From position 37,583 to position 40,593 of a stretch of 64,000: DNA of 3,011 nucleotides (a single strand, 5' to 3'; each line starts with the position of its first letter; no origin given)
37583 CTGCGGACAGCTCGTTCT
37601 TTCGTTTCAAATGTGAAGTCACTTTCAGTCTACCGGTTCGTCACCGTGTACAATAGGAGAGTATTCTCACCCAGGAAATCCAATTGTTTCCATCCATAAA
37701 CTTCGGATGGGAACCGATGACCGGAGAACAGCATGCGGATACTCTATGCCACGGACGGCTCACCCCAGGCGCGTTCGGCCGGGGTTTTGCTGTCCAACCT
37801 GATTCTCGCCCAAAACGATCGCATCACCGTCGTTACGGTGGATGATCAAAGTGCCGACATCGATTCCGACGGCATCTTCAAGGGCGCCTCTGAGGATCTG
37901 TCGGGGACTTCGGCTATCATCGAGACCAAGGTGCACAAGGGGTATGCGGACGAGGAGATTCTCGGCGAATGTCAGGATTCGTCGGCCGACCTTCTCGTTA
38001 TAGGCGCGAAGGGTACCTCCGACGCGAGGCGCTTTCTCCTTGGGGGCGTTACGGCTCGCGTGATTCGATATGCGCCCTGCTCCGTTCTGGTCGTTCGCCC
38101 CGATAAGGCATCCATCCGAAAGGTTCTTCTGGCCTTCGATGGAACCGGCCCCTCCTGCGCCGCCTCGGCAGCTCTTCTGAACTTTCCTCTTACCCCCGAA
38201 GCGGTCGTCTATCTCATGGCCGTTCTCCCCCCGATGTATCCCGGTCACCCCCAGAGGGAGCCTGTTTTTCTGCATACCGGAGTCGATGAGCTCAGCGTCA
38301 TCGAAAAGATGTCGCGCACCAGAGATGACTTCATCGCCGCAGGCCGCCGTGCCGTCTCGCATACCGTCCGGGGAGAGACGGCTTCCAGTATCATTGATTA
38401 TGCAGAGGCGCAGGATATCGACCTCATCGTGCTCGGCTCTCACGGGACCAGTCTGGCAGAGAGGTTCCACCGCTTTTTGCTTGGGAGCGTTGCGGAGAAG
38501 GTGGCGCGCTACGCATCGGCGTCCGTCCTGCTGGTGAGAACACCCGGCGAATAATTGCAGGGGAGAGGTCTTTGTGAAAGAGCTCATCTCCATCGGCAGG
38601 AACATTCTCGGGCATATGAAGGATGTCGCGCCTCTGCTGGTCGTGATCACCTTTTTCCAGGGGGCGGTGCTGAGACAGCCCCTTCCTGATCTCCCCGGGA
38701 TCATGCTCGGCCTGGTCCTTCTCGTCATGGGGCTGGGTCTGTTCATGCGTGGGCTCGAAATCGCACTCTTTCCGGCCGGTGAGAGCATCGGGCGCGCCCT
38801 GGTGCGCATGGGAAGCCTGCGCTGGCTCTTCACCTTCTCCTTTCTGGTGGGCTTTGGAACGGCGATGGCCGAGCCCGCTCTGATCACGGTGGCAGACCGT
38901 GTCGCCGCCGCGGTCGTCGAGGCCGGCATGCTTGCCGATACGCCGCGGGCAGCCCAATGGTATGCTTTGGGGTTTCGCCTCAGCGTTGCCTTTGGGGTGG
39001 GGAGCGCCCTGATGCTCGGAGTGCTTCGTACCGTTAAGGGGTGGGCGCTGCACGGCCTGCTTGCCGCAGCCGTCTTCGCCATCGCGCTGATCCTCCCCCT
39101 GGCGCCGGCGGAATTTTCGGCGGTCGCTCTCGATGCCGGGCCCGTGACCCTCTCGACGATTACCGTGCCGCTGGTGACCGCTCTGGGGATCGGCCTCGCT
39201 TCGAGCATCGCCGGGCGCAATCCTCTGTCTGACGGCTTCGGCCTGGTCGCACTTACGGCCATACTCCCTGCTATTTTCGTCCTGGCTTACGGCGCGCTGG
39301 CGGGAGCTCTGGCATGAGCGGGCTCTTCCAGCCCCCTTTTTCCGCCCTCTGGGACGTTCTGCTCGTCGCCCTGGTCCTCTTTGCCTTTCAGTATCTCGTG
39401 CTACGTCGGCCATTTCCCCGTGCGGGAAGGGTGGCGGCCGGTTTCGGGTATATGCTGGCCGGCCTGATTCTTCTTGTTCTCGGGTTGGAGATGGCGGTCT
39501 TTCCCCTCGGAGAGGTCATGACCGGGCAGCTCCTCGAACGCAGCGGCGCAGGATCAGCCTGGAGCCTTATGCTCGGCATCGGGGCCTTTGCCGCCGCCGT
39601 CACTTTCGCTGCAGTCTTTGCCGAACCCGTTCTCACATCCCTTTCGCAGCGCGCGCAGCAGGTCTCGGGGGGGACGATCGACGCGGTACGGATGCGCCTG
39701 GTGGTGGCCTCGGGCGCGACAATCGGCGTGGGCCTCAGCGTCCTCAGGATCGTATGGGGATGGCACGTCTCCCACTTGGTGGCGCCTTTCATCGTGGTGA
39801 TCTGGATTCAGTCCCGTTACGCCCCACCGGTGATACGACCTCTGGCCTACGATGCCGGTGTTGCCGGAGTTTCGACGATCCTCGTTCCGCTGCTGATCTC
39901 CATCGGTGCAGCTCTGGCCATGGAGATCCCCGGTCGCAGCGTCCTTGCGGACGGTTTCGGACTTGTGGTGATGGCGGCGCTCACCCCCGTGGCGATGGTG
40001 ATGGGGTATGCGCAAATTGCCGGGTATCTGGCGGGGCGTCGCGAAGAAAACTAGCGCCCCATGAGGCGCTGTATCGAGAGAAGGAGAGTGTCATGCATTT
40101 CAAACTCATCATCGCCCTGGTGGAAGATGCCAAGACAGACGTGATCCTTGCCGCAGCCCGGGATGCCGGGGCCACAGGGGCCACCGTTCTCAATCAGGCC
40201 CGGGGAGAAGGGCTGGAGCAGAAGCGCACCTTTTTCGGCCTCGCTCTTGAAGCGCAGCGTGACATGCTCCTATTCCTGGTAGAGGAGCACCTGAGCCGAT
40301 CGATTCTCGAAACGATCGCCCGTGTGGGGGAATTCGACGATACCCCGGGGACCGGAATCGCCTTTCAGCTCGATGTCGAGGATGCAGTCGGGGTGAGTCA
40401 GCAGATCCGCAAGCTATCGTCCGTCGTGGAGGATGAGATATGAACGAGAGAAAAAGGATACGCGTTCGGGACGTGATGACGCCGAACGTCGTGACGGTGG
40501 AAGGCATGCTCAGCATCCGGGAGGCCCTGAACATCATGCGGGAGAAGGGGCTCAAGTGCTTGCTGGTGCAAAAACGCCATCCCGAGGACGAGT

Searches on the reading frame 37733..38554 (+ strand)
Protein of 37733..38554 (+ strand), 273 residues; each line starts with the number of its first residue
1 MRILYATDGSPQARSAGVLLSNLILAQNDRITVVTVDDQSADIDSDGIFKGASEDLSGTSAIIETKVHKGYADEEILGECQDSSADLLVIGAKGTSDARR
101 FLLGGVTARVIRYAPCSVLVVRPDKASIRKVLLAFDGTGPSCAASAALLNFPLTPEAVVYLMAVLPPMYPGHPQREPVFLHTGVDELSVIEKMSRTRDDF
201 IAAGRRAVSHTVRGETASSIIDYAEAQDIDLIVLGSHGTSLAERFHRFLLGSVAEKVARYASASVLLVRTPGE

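Call 24: search_protein_families(library=pfam, proteins=[window:37733-38554:+], max_evalue=0.001)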
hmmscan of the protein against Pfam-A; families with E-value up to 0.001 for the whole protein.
window:37733-38554:+ (273 aa): 1 family
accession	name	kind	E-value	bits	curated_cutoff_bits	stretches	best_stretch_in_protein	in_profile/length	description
PF00582.32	Usp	-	9.2e-41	140.1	24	2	128-269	2-141/141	Universal stress protein family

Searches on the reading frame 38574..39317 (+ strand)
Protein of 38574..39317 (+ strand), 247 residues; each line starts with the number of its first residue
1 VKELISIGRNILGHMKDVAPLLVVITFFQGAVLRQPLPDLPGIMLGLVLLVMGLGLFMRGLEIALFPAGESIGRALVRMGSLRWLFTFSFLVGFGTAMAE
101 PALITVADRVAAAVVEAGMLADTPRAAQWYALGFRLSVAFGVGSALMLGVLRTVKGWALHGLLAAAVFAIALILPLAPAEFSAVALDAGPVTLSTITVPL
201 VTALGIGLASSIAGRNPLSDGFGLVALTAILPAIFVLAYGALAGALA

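Call 24: search_protein_families(library=pfam, proteins=[window:38574-39317:+], max_evalue=0.001)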
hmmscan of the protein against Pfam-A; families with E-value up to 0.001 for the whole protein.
window:38574-39317:+ (247 aa): 1 family
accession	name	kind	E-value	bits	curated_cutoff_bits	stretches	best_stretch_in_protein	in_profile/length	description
PF07556.16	DUF1538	-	1e-51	175.7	22.6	1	22-241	2-210/211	Protein of unknown function (DUF1538)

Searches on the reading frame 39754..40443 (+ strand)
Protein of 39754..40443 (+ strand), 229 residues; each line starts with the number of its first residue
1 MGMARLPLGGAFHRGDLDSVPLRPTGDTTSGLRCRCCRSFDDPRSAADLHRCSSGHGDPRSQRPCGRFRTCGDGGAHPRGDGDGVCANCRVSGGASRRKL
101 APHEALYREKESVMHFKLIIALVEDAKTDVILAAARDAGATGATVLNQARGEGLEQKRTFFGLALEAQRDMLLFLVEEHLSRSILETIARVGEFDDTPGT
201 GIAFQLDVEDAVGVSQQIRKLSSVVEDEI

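Call 25: search_protein_families(library=pfam, proteins=[window:39754-40443:+], max_evalue=0.001)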
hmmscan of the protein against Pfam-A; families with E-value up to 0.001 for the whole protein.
window:39754-40443:+ (229 aa): 1 family
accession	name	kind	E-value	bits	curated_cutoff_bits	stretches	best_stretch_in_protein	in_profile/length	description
PF00543.27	P-II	-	1.4e-10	41.8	25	1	117-214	2-98/102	Nitrogen regulatory protein P-II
